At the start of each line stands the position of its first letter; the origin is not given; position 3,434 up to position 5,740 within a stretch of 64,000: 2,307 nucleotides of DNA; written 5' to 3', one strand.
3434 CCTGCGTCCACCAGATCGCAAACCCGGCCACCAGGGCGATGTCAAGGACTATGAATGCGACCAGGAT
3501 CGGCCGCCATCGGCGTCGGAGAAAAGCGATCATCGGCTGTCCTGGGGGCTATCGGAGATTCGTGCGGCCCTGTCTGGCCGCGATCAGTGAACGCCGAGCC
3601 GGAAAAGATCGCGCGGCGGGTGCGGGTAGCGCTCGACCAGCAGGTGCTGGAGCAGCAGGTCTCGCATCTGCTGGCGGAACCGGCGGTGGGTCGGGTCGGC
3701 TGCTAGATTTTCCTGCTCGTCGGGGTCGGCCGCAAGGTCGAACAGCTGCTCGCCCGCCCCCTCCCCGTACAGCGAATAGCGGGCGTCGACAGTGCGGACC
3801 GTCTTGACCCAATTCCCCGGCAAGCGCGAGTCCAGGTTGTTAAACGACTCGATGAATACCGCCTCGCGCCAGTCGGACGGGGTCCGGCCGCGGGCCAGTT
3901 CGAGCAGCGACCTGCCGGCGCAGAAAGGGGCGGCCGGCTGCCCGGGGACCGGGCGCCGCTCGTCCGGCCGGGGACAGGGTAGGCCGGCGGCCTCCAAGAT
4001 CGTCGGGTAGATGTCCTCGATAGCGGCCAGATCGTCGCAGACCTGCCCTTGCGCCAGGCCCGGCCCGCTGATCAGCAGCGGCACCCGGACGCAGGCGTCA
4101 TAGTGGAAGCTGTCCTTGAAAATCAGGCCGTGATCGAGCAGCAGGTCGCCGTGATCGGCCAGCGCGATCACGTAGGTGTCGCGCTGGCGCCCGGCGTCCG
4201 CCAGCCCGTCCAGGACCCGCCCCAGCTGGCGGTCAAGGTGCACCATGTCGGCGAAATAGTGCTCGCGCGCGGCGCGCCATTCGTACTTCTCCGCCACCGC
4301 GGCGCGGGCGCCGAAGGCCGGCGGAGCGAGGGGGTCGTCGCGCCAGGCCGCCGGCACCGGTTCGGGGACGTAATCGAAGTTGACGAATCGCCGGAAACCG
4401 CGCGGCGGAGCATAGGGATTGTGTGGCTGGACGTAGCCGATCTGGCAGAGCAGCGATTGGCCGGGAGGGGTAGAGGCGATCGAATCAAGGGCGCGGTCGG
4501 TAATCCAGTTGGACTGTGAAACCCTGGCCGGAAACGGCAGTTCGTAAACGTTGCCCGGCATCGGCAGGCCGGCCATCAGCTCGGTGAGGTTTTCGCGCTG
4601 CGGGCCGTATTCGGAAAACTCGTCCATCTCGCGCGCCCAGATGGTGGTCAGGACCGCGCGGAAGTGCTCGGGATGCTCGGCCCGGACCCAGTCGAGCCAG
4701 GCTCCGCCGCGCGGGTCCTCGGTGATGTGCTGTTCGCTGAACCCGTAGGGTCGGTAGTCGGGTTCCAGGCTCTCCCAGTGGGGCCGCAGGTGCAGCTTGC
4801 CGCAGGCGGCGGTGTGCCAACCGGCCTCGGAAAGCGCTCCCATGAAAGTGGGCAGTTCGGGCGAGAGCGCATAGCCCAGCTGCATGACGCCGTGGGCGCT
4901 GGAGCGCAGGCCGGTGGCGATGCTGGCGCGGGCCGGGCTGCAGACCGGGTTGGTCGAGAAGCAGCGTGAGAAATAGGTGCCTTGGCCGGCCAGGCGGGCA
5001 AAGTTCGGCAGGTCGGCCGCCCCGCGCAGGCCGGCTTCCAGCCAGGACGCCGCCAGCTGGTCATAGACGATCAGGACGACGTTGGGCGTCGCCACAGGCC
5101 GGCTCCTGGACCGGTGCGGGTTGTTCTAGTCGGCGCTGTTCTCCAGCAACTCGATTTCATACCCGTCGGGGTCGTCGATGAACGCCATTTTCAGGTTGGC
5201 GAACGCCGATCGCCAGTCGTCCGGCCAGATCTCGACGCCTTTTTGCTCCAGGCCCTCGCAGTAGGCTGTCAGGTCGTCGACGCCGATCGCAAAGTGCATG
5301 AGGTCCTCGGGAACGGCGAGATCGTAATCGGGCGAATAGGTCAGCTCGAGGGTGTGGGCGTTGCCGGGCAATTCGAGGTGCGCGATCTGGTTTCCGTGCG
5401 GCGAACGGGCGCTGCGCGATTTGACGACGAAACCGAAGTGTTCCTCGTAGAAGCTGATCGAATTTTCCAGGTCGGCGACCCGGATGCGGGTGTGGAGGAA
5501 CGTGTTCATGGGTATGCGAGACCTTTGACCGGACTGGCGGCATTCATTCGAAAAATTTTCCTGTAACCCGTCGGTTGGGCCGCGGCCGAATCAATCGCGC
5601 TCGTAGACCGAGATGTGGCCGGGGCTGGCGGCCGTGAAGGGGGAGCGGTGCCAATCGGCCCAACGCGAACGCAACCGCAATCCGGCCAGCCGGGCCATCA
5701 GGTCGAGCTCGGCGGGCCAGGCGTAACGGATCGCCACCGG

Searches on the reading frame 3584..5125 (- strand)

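Call 54: search_protein_families(library=pfam, proteins=[window:3584-5125:-], max_evalue=0.00001)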
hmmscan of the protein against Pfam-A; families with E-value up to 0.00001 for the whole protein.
window:3584-5125:- (513 aa): 3 families
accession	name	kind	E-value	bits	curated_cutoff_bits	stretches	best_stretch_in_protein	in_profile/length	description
PF00884.28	Sulfatase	-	2.5e-32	112.8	25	1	14-381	1-300/301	Sulfatase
PF16347.10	SGSH_C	-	2.8e-12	47.5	29.3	1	335-493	5-150/154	N-sulphoglucosamine sulphohydrolase, C-terminal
PF01663.27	Phosphodiest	-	9.6e-12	45.6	23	1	16-81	1-63/342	Type I phosphodiesterase / nucleotide pyrophosphatase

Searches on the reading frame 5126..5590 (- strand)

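Call 55: search_protein_families(library=pfam, proteins=[window:5126-5590:-], max_evalue=0.00001)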
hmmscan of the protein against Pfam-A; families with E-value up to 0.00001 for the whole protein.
window:5126-5590:- (154 aa): 2 families
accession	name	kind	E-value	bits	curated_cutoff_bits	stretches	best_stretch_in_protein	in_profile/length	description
PF00903.31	Glyoxalase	-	2.1e-20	73.8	20.6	1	31-148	2-121/121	Glyoxalase/Bleomycin resistance protein/Dioxygenase superfamily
PF13669.12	Glyoxalase_4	-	7.3e-07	29.9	27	1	33-137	2-109/109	Glyoxalase/Bleomycin resistance protein/Dioxygenase superfamily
